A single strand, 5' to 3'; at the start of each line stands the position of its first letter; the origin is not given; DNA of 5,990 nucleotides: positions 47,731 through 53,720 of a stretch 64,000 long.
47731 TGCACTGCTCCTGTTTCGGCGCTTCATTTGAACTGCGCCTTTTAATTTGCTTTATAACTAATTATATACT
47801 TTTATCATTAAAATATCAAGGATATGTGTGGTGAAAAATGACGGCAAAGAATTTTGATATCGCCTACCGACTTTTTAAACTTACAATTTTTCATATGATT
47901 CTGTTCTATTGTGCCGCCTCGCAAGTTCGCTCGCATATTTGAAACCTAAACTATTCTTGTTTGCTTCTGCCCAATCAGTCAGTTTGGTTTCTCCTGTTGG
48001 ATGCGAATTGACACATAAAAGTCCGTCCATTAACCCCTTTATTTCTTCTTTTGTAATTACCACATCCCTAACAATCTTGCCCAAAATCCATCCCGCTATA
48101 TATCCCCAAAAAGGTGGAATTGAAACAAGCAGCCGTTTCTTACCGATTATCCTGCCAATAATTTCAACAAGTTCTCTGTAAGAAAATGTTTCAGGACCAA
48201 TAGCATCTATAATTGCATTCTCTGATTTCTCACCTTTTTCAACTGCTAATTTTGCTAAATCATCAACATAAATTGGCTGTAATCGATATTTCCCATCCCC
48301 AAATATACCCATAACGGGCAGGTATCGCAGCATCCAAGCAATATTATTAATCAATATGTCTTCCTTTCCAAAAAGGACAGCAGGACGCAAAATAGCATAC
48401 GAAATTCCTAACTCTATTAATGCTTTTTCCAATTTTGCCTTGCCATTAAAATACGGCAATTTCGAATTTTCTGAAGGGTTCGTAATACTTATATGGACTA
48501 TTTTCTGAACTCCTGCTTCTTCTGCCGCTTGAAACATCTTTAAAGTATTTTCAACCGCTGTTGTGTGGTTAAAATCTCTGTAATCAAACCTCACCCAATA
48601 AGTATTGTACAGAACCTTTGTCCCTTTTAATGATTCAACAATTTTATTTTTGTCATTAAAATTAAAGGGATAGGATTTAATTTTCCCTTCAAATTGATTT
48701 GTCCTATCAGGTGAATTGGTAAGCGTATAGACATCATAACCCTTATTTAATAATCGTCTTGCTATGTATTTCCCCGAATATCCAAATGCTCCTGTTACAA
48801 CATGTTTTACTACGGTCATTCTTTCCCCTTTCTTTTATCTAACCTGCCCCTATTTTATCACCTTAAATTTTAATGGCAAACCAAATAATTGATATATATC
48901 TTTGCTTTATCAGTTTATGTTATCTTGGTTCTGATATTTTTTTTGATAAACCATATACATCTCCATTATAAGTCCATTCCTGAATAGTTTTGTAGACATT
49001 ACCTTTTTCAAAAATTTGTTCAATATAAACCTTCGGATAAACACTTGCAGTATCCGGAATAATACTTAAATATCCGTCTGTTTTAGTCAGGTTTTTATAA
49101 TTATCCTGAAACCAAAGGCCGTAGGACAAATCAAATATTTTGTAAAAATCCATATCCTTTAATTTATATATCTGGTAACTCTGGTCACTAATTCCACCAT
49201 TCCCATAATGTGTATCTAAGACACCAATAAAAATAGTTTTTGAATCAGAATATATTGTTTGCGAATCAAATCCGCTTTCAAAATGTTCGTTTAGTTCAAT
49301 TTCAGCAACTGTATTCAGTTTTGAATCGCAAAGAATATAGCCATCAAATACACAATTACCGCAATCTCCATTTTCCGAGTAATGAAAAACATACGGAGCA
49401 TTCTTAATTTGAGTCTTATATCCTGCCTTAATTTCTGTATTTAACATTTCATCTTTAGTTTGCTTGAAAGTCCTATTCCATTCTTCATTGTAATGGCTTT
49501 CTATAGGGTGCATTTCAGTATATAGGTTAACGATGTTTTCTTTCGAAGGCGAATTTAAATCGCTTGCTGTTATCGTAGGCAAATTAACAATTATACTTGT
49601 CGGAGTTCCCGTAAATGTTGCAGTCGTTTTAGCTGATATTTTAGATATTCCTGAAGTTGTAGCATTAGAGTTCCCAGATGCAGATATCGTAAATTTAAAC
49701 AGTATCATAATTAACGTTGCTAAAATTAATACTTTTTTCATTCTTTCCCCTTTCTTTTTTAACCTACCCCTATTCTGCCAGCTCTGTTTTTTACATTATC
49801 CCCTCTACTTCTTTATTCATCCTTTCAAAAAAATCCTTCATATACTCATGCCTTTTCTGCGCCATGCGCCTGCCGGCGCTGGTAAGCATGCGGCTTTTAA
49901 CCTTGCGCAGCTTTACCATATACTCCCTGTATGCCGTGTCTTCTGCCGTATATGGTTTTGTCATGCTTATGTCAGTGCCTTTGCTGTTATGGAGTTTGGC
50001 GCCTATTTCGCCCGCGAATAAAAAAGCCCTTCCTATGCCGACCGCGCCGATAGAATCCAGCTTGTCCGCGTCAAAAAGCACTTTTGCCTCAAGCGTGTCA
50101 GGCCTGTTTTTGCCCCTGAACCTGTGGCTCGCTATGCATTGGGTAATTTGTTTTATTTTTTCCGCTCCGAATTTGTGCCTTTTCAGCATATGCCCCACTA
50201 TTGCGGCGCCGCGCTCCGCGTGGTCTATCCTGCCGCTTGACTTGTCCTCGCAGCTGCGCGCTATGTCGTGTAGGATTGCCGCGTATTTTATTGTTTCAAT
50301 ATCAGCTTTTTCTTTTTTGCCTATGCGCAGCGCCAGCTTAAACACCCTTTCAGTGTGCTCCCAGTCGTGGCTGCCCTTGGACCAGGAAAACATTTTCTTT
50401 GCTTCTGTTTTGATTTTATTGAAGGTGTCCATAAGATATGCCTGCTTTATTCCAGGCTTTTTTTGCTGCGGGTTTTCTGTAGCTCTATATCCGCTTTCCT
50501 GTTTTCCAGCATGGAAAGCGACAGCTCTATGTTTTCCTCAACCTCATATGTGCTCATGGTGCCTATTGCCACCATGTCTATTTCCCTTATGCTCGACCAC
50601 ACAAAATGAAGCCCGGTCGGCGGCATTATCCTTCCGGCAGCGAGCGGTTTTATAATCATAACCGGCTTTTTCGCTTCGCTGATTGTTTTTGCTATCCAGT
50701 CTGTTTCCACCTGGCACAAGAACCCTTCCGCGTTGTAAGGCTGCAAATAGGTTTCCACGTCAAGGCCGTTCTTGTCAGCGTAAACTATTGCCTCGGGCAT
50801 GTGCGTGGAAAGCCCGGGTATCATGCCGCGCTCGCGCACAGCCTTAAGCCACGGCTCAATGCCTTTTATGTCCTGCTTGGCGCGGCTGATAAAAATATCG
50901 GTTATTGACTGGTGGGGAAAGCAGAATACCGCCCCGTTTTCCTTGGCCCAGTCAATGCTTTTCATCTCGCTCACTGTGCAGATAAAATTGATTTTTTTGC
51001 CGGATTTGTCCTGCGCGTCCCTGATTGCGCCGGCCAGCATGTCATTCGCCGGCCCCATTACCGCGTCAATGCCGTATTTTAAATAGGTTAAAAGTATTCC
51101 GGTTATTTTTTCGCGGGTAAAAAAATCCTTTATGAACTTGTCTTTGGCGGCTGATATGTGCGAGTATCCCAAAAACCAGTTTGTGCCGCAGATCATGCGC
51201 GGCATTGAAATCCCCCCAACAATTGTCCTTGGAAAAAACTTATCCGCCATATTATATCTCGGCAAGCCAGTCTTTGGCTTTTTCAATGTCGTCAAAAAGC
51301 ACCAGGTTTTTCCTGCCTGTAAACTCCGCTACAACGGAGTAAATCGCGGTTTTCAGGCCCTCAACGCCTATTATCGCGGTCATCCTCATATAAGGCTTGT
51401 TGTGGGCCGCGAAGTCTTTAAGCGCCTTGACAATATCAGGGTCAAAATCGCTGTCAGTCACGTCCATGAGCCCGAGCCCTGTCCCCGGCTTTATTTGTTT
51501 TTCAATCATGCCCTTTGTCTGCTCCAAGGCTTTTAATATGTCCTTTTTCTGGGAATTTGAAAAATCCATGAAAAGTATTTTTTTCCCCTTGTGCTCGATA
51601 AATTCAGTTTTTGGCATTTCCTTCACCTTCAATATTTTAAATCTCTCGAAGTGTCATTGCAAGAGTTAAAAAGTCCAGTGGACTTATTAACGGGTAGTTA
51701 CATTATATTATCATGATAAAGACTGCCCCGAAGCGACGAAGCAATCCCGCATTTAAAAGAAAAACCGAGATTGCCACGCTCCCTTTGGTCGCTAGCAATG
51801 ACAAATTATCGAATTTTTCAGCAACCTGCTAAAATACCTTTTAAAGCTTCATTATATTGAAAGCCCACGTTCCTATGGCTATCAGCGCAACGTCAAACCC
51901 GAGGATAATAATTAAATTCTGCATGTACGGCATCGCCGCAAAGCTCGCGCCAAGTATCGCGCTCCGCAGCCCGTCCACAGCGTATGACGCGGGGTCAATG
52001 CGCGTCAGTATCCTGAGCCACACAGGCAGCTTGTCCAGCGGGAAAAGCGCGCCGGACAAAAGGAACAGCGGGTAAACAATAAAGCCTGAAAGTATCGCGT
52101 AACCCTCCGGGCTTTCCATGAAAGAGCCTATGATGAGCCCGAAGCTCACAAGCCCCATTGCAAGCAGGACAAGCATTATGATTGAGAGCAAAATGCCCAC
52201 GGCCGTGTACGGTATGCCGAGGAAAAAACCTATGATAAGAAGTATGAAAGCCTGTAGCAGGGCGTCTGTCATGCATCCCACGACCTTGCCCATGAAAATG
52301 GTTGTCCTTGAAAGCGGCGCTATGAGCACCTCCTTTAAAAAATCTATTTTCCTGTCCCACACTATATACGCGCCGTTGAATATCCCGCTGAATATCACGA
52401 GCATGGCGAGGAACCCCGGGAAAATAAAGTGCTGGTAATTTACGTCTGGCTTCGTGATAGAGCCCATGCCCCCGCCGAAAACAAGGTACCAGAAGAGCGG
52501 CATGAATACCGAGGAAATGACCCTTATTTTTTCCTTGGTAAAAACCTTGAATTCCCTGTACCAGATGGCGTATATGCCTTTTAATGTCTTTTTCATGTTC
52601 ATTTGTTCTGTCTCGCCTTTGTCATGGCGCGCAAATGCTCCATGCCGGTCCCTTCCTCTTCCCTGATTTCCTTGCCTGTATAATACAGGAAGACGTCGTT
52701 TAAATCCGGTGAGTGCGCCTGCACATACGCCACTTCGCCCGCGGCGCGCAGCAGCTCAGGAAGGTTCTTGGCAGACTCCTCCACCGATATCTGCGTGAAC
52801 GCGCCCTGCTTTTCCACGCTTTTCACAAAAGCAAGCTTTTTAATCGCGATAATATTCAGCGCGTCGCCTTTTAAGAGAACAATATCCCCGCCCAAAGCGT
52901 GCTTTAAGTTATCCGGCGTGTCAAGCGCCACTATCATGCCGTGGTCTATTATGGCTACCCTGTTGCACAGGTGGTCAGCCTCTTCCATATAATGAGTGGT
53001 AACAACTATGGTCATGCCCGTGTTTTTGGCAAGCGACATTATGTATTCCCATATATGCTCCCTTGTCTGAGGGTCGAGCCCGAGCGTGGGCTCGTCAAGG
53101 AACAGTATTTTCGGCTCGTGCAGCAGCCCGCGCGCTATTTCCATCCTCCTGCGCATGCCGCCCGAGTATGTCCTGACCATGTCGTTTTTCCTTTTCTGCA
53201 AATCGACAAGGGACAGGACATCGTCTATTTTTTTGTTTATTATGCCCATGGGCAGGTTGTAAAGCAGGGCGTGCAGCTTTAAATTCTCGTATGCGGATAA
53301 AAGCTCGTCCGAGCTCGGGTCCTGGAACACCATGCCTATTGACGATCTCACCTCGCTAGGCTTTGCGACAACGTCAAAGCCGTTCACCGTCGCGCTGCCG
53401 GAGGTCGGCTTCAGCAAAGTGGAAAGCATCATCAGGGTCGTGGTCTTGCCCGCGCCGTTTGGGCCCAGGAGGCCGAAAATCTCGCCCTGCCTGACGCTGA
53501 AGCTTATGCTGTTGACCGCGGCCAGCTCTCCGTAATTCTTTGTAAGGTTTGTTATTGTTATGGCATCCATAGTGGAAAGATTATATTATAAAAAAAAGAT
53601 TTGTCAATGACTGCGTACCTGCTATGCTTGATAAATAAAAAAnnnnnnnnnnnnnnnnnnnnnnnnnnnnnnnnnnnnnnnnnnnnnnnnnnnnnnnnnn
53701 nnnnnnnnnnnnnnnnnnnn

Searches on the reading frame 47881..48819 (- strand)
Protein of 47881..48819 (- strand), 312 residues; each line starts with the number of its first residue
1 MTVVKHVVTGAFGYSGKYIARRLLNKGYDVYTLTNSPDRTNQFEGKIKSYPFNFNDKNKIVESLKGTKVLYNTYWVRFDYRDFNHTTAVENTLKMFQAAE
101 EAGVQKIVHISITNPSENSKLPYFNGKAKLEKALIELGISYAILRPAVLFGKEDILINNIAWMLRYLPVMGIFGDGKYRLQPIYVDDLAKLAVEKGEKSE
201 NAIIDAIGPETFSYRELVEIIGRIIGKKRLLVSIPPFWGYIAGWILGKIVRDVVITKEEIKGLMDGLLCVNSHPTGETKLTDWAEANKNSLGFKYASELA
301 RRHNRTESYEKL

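Call 4: search_protein_families(library=pfam, proteins=[window:47881-48819:-], max_evalue=0.01)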
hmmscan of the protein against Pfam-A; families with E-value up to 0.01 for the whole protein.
window:47881-48819:- (312 aa): 5 families
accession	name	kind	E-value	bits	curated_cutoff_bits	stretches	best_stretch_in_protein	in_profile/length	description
PF01370.27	Epimerase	-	2.2e-12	47.4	20.9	1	7-193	2-222/240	NAD dependent epimerase/dehydratase family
PF05368.20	NmrA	-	3.9e-11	43.5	27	1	7-144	6-144/298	NmrA-like family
PF13460.12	NAD_binding_10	-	5.1e-11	43.2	27.2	1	10-150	1-147/184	NAD(P)H-binding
PF01073.25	3Beta_HSD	-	2.4e-05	23.9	22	1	7-114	1-118/280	3-beta hydroxysteroid dehydrogenase/isomerase family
PF16363.11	GDP_Man_Dehyd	-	0.00011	22.3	27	1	8-41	2-35/332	GDP-mannose 4,6 dehydratase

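Call 10: search_protein_families(library=ncbifam, proteins=[window:47881-48819:-], max_evalue=0.01)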
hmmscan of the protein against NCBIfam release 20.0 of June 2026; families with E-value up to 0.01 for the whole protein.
window:47881-48819:- (312 aa): 10 families
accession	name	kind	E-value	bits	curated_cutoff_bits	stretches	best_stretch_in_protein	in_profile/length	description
TIGR03466.1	HpnA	hypoth_equivalog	2.8e-12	46.1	367.65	1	6-111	3-112/327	hopanoid-associated sugar epimerase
NF004520.0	PRK05865.1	equivalog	1.2e-10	40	1509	1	7-223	4-200/854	sugar epimerase family protein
TIGR01777.1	yfcH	hypoth_equivalog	8.2e-08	32.2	207.35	1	136-238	152-253/292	TIGR01777 family oxidoreductase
NF052578.1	StrlDmthSdmBMthl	equivalog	3.6e-06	26.9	600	1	7-111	4-112/328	sterol demethylase protein SdmB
NF050030.1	thlkprotThyD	equivalog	2.6e-05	23.6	400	0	136-230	162-255/305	thylakoid membrane protein ThyD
NF042422.1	oxyalk_red_OleD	equivalog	3.6e-05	23.3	580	1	5-114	2-112/329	2-alkyl-3-oxoalkanoate reductase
TIGR04180.1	EDH_00030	hypoth_equivalog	8.9e-05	21.7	475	1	7-112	2-121/297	NAD-dependent 4,6-dehydratase LegB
TIGR03649.1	ergot_EASG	subfamily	9.8e-05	22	256.4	1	8-229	4-219/287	ergot alkaloid biosynthesis protein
NF042423.1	oxyalk_red_Shew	equivalog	0.00043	19.5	580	1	3-112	8-118/331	2-alkyl-3-oxoalkanoate reductase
TIGR01179.1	galE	equivalog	0.0028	16.6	262.3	0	7-37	3-33/332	UDP-glucose 4-epimerase GalE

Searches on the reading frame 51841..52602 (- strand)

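Call 6: search_protein_families(library=pfam, proteins=[window:51841-52602:-], max_evalue=0.01)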
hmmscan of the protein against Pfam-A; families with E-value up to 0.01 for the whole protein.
window:51841-52602:- (253 aa): 4 families
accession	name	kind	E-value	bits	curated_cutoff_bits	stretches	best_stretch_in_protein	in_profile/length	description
PF01061.29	ABC2_membrane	-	6.8e-35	121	26.9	1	10-216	3-210/211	ABC-2 type transporter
PF12698.13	ABC2_membrane_3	-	1.1e-19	71.2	31.6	1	50-245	154-346/347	ABC-2 family transporter protein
PF12730.13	ABC2_membrane_4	-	0.0015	19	27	1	27-154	18-150/179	ABC-2 family transporter protein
PF12679.13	ABC2_membrane_2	-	0.0044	16.7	27.2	0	79-252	89-282/283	ABC-2 family transporter protein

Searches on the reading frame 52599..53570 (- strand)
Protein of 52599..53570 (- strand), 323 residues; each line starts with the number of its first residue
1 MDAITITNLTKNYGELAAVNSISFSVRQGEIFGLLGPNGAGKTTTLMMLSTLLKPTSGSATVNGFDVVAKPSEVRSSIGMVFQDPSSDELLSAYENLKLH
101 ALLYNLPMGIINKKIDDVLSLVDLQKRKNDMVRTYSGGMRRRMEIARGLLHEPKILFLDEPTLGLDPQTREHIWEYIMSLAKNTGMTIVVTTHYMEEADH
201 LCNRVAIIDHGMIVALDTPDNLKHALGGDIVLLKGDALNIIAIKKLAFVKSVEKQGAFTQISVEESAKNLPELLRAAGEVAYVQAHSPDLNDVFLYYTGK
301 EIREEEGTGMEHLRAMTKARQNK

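Call 6: search_protein_families(library=pfam, proteins=[window:52599-53570:-], max_evalue=0.01)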
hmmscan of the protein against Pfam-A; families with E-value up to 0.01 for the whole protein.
window:52599-53570:- (323 aa): 8 families
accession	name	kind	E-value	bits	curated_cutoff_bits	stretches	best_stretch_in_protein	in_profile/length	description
PF00005.33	ABC_tran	-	3.4e-34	118.8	25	1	20-162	2-136/137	ABC transporter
PF13304.12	AAA_21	-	1.4e-10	42.2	27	1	151-193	257-298/304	AAA domain, putative AbiEii toxin, Type IV TA system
PF13175.12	AAA_15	-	9e-08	32.6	32.1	1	153-193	329-369/374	AAA ATPase domain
PF13732.12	DrrA1-3_C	-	3.3e-06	28.1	27.4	1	218-296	2-79/81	ATP-binding protein DrrA1-3-like, C-terminal domain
PF13555.12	AAA_29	-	0.0048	17.1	27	1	17-63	13-55/61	P-loop containing region of AAA domain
PF25199.1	nSTAND_NTPase5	-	0.0067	16.7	34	0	27-54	39-66/145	Novel STAND NTPase 5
PF03215.21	Rad17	-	0.0068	16.8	23.8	1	27-107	43-123/186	Rad17 P-loop domain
PF13476.12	AAA_23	-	0.008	17.3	27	0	22-53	15-43/201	AAA domain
